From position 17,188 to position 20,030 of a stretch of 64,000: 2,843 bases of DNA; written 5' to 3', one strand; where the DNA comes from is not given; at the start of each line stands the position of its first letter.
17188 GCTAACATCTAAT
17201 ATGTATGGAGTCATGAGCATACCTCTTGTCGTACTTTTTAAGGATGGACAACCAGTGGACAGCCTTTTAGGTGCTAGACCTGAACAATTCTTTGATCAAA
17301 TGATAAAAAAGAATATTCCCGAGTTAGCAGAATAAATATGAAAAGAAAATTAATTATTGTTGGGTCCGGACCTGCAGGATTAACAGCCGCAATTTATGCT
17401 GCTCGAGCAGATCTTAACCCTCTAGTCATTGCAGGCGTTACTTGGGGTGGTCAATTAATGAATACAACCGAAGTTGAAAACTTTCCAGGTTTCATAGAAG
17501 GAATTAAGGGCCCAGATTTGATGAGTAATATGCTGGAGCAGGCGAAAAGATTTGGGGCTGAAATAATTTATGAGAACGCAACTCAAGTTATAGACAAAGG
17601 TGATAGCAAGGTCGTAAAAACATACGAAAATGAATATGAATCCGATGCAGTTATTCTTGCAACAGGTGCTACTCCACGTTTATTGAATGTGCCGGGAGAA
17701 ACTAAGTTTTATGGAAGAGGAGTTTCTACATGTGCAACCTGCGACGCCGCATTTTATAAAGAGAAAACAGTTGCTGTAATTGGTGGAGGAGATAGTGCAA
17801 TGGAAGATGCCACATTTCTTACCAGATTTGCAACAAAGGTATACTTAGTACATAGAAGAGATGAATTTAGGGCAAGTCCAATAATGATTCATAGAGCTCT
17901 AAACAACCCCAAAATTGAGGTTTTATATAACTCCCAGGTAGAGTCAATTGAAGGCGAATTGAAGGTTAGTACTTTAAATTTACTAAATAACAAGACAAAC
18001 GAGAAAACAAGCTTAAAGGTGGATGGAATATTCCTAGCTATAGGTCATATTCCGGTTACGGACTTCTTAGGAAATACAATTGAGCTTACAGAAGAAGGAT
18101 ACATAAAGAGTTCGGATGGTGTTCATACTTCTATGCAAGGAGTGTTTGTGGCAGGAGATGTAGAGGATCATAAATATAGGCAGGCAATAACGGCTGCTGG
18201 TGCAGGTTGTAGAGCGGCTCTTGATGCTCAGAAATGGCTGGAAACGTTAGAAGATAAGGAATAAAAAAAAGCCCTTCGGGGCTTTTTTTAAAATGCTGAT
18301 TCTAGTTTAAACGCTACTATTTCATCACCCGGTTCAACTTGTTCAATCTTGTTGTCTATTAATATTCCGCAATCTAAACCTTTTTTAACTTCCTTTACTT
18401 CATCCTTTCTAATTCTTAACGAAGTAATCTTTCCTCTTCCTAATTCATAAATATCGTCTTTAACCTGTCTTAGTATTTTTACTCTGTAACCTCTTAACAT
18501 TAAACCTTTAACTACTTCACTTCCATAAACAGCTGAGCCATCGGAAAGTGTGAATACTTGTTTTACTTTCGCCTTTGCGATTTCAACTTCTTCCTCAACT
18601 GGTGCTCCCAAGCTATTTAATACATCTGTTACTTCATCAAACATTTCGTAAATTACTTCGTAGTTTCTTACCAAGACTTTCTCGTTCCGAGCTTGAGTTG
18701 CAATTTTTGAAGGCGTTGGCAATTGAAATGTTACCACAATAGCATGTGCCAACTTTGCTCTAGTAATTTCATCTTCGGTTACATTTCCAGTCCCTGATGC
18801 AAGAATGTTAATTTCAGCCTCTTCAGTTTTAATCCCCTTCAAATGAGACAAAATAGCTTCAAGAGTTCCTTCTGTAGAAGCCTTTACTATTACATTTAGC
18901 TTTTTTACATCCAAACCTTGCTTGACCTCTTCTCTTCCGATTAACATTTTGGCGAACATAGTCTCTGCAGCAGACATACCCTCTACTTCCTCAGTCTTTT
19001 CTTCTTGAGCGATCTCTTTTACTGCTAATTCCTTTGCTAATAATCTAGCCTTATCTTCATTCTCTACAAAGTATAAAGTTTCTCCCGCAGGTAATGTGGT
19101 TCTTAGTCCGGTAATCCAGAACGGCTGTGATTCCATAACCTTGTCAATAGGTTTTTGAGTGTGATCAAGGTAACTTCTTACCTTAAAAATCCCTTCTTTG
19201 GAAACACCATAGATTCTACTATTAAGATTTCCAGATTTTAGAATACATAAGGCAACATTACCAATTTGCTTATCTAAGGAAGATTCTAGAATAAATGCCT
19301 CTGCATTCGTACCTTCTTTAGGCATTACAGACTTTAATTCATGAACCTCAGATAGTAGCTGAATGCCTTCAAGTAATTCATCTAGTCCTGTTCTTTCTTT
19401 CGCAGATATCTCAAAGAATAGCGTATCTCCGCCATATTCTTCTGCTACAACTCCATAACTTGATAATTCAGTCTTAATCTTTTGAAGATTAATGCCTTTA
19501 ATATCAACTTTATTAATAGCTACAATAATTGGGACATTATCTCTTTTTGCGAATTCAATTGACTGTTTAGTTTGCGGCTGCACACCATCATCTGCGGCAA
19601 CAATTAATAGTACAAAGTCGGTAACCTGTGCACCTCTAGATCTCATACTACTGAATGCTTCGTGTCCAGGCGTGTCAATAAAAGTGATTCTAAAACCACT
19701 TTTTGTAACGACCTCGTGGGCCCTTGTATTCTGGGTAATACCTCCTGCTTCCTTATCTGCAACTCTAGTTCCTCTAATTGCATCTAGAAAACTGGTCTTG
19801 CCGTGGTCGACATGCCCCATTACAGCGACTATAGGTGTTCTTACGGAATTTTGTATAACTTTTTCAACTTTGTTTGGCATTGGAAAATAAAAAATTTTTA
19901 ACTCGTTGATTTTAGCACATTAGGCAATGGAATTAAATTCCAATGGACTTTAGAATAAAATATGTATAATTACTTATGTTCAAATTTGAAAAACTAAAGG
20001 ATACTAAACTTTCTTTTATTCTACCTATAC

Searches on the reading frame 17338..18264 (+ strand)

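Call 69: search_protein_families(library=pfam, proteins=[window:17338-18264:+], max_evalue=0.00001)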
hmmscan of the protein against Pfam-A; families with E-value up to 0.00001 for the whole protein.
window:17338-18264:+ (308 aa): 7 families
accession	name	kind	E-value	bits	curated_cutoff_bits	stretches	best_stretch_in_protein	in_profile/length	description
PF07992.20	Pyr_redox_2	-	1.7e-53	182.4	26.1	1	4-290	2-291/291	Pyridine nucleotide-disulphide oxidoreductase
PF13738.12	Pyr_redox_3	-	7.6e-25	88.2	30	1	77-273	99-305/305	Pyridine nucleotide-disulphide oxidoreductase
PF00070.33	Pyr_redox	-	3.7e-18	66.3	22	1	145-211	2-75/82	Pyridine nucleotide-disulphide oxidoreductase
PF01266.30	DAO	-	4.7e-07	30.1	27.9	0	59-116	149-209/353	FAD dependent oxidoreductase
PF03486.20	HI0933_like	-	5.4e-07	29.7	50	0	4-31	2-29/244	HI0933-like protein Rossmann domain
PF13434.12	Lys_Orn_oxgnase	-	6.4e-07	29.2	21.3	0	93-178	139-226/339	L-lysine 6-monooxygenase/L-ornithine 5-monooxygenase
PF01134.28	GIDA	-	1.2e-06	28.3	22.1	0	5-31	2-28/391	Glucose inhibited division protein A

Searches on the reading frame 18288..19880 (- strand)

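Call 68: search_protein_families(library=pfam, proteins=[window:18288-19880:-], max_evalue=0.00001)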
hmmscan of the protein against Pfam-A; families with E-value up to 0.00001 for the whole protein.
window:18288-19880:- (530 aa): 5 families
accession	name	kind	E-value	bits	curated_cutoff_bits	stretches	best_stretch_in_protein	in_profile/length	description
PF00009.33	GTP_EFTU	-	1.1e-34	120.1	26.5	1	16-173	4-182/188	Elongation factor Tu GTP binding domain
PF11987.13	IF-2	-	2.1e-26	92.6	27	1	320-418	16-117/117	Translation-initiation factor 2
PF01926.29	MMR_HSR1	-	5.1e-12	46.3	21.9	1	18-124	2-113/113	50S ribosome-binding GTPase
PF22042.2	EF-G_D2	-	1.2e-08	35.4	27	1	193-270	2-82/84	Elongation factor G domain 2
PF00071.28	Ras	-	2.9e-08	33.9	21.6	1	19-172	3-155/162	Ras family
